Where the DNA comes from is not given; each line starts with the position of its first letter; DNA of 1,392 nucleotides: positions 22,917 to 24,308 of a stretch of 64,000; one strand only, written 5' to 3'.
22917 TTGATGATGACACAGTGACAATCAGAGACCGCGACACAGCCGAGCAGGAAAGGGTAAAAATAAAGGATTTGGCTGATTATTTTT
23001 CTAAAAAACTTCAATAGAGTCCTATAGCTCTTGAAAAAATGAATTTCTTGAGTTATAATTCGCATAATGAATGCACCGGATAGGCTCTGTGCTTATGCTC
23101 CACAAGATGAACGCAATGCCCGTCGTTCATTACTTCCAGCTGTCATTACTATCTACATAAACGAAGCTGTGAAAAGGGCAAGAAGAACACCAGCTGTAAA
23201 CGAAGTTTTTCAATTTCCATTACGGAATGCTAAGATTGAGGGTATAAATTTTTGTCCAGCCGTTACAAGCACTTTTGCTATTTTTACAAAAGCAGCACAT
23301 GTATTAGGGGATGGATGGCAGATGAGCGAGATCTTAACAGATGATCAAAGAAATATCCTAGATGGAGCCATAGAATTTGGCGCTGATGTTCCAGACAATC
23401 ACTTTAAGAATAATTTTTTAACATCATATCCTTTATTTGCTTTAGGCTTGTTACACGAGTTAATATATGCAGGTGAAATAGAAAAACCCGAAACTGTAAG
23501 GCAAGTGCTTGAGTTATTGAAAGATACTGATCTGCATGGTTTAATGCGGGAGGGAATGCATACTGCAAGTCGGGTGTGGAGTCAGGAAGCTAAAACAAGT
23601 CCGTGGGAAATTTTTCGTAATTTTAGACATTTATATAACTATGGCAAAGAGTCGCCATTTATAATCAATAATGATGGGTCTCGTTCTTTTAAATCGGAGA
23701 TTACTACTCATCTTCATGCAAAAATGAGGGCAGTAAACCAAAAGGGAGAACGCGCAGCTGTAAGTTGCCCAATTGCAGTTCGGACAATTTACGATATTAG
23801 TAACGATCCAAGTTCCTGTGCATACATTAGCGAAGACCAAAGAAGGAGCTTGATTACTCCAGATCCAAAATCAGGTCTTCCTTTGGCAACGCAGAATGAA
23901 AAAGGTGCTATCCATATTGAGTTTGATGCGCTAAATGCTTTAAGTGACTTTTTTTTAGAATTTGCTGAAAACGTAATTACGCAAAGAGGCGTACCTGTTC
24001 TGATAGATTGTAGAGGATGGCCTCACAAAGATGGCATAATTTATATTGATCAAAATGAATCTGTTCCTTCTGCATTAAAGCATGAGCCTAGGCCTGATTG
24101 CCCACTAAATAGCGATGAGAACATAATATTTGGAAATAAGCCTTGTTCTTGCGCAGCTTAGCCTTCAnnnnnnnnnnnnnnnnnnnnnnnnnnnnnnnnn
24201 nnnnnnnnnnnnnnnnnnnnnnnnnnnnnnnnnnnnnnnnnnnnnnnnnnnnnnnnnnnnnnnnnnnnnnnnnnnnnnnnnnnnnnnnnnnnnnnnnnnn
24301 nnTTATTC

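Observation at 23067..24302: GC-atypical unknown gene abutting an IS30-type HTH remnant, between glyQS and the dcw cluster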

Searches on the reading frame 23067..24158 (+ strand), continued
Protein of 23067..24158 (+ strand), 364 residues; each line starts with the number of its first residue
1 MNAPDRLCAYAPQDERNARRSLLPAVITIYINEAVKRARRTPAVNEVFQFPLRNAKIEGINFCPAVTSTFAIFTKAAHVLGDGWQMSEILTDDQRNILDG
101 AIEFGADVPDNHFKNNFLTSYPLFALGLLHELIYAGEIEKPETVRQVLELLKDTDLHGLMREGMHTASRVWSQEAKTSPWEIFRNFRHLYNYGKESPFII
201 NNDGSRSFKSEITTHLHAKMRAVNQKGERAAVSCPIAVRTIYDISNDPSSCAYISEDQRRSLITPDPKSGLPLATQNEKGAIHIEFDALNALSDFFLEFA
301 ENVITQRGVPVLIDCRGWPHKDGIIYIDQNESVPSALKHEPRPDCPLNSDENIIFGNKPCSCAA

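Call 56: list_cluster_members(proteins=[P0001, P0002, P0003, P0004, P0005, P0006, P0007])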
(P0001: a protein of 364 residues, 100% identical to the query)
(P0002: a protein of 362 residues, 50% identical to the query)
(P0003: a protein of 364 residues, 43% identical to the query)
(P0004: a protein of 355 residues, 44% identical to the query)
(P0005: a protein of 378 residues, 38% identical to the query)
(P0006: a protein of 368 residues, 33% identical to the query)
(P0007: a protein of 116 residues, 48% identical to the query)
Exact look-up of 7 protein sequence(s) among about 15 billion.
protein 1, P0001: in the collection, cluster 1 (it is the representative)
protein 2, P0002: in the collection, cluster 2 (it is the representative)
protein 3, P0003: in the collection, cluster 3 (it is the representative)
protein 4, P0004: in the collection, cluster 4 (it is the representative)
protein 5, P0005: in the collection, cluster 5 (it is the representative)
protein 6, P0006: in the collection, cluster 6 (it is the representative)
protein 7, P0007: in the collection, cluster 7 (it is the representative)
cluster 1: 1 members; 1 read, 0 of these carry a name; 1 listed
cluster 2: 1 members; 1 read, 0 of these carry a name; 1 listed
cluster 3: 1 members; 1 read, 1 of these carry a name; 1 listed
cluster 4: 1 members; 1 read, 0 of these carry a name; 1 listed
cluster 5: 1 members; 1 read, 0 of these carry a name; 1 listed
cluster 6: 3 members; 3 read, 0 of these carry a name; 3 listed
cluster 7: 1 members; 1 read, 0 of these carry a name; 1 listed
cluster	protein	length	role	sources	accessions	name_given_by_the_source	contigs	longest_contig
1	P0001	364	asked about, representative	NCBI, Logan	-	-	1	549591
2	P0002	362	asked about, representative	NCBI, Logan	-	-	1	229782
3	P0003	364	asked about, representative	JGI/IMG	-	hypothetical protein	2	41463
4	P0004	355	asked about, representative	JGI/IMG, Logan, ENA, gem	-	-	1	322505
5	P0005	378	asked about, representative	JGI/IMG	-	-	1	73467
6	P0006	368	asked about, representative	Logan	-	-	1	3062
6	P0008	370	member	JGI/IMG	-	-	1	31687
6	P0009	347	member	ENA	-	-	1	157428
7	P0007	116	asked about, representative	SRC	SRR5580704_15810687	-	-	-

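Call 57: find_homologous_proteins(query=A2, max_evalue=0.01)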
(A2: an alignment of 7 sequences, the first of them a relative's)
Query A2 (7 sequences) (364 aa, profile of the alignment): 4 proteins with E <= 0.01 among 5543 candidates.
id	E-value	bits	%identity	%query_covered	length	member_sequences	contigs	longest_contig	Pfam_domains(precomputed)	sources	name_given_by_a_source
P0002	5.6e-172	590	50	98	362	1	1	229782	-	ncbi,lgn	-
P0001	3.0e-165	568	100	100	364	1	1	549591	-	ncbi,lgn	-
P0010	1.1e-142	493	49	98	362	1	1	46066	-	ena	-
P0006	4.8e-142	491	32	80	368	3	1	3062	-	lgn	-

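Call 58: find_encoding_contigs(protein=P0010, flank=8000, max_places=4)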
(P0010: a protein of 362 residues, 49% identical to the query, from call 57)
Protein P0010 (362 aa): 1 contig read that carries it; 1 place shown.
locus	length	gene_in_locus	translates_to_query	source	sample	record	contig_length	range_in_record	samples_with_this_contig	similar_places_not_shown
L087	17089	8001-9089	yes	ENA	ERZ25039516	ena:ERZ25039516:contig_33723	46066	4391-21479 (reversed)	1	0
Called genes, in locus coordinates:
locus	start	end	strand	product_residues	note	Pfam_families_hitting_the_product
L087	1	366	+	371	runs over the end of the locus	PF00534:Glycos_transf_1, PF13692:Glyco_trans_1_4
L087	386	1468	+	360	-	PF00483:NTP_transferase, PF22640:ManC_GMP_beta-helix (weak)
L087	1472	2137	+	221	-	PF02397:Bac_transf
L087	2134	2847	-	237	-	-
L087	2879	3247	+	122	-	PF13340:DUF4096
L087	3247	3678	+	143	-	PF01609:DDE_Tnp_1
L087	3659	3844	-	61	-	-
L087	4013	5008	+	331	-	PF13196:DUF4012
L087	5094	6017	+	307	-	-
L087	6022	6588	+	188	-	PF11967:RecO_N, PF02565:RecO_C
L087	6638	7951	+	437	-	PF00587:tRNA-synt_2b (weak), PF03129:HGTP_anticodon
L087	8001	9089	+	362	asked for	-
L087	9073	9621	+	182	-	-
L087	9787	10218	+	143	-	PF02381:MraZ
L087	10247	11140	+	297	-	PF01795:Methyltransf_5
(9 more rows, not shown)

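Call 59: find_encoding_contigs(protein=P0009, flank=8000, max_places=4)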
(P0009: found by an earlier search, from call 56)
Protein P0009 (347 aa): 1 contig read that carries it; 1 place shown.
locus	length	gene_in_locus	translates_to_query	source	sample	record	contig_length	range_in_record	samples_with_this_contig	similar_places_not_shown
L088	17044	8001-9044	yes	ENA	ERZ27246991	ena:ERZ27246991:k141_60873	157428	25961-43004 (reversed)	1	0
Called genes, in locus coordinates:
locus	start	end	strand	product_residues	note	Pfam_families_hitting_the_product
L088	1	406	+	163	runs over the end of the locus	-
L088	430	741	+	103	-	-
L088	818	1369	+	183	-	-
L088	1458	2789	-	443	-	PF01474:DAHP_synth_2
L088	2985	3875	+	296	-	PF04655:APH_6_hur, PF01636:APH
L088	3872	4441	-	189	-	PF13302:Acetyltransf_3, PF00583:Acetyltransf_1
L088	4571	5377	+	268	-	PF00459:Inositol_P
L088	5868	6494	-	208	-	PF02698:DUF218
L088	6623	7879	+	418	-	PF05977:MFS_3, PF07690:MFS_1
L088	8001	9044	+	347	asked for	-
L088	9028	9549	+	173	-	PF00293:NUDIX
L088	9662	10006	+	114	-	PF00190:Cupin_1 (faint), PF12973:Cupin_7 (weak), PF02311:AraC_binding, PF07883:Cupin_2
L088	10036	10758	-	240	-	-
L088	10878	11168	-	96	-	-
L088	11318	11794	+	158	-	-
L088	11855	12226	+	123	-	-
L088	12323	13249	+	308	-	-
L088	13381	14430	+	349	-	PF02016:Peptidase_S66, PF17676:Peptidase_S66C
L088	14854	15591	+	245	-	-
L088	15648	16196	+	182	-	PF00300:His_Phos_1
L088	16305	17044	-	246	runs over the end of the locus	-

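Call 61: find_encoding_contigs(protein=P0003, flank=8000, max_places=3)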
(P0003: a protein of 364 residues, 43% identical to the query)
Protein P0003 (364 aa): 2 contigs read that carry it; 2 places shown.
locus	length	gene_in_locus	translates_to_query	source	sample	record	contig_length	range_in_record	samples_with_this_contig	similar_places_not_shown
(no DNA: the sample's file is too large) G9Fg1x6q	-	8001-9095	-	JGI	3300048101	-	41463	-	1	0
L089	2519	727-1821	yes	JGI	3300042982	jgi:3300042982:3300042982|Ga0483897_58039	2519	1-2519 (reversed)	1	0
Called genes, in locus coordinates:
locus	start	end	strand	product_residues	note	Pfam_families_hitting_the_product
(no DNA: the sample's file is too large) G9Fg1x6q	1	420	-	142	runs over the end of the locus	-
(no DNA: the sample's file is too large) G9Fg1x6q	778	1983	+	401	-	-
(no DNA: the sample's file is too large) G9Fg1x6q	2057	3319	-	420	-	PF09903:DUF2130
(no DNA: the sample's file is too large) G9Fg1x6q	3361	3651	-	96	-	-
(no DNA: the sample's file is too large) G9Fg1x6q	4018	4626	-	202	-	PF06941:NT5C (weak)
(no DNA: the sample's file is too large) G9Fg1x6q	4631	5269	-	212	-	PF24392:Parb-CE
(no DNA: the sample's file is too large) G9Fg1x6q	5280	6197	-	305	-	PF02511:Thy1 (weak)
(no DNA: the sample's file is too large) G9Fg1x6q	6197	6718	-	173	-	-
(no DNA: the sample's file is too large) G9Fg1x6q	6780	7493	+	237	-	PF24038:DUF7347 (weak), PF00293:NUDIX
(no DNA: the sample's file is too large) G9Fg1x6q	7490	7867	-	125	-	-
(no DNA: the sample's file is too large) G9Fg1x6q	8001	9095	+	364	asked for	-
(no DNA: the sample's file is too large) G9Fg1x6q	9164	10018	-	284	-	PF20247:DUF6602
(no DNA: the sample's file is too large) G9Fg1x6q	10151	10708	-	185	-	-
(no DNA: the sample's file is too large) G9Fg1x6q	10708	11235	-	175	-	-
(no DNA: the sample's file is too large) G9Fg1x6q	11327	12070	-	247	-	PF20247:DUF6602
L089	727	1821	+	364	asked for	-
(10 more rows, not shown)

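Call 62: find_encoding_contigs(protein=P0005, flank=8000, max_places=3)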
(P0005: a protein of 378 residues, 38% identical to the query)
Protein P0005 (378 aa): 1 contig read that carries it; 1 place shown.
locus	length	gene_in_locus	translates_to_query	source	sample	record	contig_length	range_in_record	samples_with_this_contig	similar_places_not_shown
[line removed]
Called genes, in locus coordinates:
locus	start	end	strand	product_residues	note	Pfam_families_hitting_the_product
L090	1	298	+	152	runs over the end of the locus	-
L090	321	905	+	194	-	PF02272:DHHA1 (weak)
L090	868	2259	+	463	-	PF01406:tRNA-synt_1e, PF09334:tRNA-synt_1g (faint), PF23493:CysS_C (weak)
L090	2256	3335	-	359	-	PF01594:AI-2E_transport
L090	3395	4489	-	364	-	PF13439:Glyco_transf_4, PF13579:Glyco_trans_4_4, PF00534:Glycos_transf_1, PF13692:Glyco_trans_1_4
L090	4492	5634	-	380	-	PF13439:Glyco_transf_4, PF13579:Glyco_trans_4_4, PF20706:GT4-conflict (weak), PF00534:Glycos_transf_1, PF13692:Glyco_trans_1_4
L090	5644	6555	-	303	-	-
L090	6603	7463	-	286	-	PF02557:VanY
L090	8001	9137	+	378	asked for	-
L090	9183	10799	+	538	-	PF00342:PGI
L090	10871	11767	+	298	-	PF23441:SDR (weak), PF00106:adh_short, PF08659:KR, PF13561:adh_short_C2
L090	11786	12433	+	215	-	PF01182:Glucosamine_iso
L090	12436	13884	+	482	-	PF00479:G6PD_N, PF02781:G6PD_C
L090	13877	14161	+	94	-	-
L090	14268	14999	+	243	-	PF00990:GGDEF (weak)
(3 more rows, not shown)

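Call 80: search_protein_families(library=padloc, proteins=[P0001, P0003, P0006], max_evalue=1)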
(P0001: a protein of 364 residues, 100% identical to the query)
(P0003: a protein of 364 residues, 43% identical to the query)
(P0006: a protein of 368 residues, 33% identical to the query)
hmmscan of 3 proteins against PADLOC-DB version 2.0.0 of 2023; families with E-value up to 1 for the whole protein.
P0001 (364 aa): 0 families

P0003 (364 aa): 0 families

P0006 (368 aa): 0 families

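Call 81: search_protein_families(library=phrogs, proteins=[P0001, P0003, P0006], max_evalue=1)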
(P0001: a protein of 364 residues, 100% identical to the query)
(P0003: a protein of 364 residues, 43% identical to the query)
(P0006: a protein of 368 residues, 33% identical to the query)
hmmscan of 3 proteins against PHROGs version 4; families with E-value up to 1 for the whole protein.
P0001 (364 aa): 1 family
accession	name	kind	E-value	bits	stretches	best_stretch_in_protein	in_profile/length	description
phrog_21595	-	unknown function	0.044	14.4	1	211-230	22-41/44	-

P0003 (364 aa): 0 families

P0006 (368 aa): 0 families

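Call 82: fold_search(model_id=the predicted structure, library=viral)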
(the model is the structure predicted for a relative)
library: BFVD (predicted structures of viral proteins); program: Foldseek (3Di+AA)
matches with E <= 10: 201; with E <= 0.001: 0
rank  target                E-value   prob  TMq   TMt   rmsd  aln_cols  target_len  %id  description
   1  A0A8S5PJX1            1.4e-01  0.05  0.09  0.12  23.4       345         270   12  Uncharacterized protein [Siphoviridae sp. ctL0q1]
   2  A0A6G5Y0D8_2          2.0e-01  0.04  0.11  0.05  23.7       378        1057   12  (no name in the UniProt tables at hand)
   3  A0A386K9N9            2.6e-01  0.08  0.14  0.19  13.6       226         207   14  (no name in the UniProt tables at hand)
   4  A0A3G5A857            4.2e-01  0.11  0.15  0.14  18.3       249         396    7  G-protein coupled receptors family 1 profile domain-containing protein [Hyperionvirus sp.]
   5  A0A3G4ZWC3            4.9e-01  0.04  0.12  0.12  22.3       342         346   10  Uncharacterized protein [Edafosvirus sp.]
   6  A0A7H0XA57            5.4e-01  0.05  0.12  0.11  19.5       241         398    9  (no name in the UniProt tables at hand)
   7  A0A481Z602            5.7e-01  0.06  0.13  0.12  14.0       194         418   11  E3 ubiquitin-protein ligase [Pithovirus LCPAC104]
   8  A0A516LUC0            7.7e-01  0.04  0.13  0.15  19.4       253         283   13  (no name in the UniProt tables at hand)
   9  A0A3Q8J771            9.5e-01  0.03  0.11  0.09  18.4       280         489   14  Transcriptional control factor [Phascolarctid gammaherpesvirus 1]
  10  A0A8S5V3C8            1.0e+00  0.04  0.13  0.06  18.2       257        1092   10  Internal virion protein D [Caudovirales sp. ctVfb8]
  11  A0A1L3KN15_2          1.1e+00  0.03  0.12  0.05  20.9       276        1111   15  RNA-directed RNA polymerase L [Shayang ascaridia galli virus 2]
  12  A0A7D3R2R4            1.1e+00  0.04  0.11  0.15  27.7       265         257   10  SMODS and SLOG-associating 2TM effector domain-containing protein [Fadolivirus FV1/VV64]
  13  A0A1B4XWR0            1.2e+00  0.04  0.13  0.16  23.3       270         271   11  Uncharacterized protein [Tenacibaculum phage pT24]
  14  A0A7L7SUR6            1.3e+00  0.02  0.13  0.05  20.6       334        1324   10  Putative internal virion protein D [Erwinia phage pEp_SNUABM_12]
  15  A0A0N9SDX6            1.4e+00  0.02  0.15  0.10  29.0       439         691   12  ORF50 [Human herpesvirus 8]
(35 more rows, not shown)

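Call 85: search_protein_families(library=ncbifam, alignment_id=A5, max_evalue=1)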
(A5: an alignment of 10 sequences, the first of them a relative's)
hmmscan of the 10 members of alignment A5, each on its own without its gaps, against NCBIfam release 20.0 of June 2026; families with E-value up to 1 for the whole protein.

A. member 1, P0001 (364 aa): 0 families

B. families by the number of members that match (of 10 scanned): 1 family
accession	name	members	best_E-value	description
NF011309.0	PRK14720.1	1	0.34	transcription elongation factor GreA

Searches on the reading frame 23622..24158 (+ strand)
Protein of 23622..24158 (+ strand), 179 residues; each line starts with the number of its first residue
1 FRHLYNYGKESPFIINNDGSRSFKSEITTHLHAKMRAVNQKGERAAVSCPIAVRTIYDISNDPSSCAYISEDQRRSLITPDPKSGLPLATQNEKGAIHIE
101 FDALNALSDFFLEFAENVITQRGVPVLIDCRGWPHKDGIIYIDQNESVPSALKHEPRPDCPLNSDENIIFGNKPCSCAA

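Call 78: predict_structure(alignment_id=A8)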
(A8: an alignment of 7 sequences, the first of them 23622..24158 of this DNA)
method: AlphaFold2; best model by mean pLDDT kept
length: 179 residues; sequences in the alignment: 7
mean_pLDDT: 64.9   pTM: 0.36
mean pLDDT of the five models: 64.9, 63.0, 59.7, 58.9, 57.7
residues with pLDDT >= 90: 0; 70-90: 74; 50-70: 82; < 50: 23
segments of 3 or more residues with pLDDT < 50: 1-5, 38-52
pLDDT, mean of each block of 10 residues (from residue 1): 46 77 68 54 36 59 63 75 74 73 60 70 75 67 78 73 59 62
secondary structure, 60 per line:
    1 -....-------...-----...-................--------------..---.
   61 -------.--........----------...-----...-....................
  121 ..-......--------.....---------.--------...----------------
elements in order: H2-5 E13-15 E21-23 H25-40 H71-78 E89-91 E97-99 H101-122 E124-129 E138-142
